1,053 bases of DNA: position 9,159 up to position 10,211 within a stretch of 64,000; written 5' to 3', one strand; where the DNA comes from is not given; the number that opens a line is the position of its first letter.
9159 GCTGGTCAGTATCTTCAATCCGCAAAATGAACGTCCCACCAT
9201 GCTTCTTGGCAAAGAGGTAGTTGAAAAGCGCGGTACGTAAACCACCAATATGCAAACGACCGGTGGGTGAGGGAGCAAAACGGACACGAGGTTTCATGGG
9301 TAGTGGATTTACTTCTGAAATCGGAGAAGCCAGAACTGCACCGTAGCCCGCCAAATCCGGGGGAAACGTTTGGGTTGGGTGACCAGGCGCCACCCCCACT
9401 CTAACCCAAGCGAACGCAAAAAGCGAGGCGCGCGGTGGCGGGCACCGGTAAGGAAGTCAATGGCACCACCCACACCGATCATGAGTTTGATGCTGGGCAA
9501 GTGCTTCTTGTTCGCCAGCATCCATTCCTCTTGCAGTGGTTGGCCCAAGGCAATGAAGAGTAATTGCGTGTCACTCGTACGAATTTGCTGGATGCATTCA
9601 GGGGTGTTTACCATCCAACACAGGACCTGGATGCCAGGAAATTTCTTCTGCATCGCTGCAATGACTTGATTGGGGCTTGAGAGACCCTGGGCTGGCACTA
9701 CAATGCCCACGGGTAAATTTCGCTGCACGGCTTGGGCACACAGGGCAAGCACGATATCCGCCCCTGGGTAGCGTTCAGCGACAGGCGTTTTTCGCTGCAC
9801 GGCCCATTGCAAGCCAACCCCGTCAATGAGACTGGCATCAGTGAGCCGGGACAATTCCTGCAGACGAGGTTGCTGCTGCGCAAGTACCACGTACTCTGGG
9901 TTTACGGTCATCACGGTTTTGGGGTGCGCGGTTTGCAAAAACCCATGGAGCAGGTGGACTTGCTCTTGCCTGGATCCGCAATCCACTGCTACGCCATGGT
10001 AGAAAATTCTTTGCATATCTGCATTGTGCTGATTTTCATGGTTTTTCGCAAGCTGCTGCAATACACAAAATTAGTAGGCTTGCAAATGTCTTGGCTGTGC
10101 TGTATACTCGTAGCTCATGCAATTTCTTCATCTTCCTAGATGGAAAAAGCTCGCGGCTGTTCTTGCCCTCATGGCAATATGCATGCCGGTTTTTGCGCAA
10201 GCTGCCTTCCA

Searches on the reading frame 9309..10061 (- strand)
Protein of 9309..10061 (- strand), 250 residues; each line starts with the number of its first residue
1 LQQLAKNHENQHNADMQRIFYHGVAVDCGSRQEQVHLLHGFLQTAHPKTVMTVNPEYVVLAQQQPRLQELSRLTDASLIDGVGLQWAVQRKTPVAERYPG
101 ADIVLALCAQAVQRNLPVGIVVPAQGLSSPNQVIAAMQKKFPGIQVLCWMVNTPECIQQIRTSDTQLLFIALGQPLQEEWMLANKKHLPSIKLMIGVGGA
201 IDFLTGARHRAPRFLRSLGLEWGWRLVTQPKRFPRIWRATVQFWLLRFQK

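Call 65: search_protein_families(library=pfam, proteins=[window:9309-10061:-], max_evalue=0.0001)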
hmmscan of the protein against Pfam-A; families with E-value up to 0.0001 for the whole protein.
window:9309-10061:- (250 aa): 1 family
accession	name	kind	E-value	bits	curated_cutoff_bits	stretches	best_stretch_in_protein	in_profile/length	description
PF03808.19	Glyco_tran_WecG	-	8.6e-39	133.5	27.4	1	75-235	2-166/168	Glycosyl transferase WecG/TagA/CpsF family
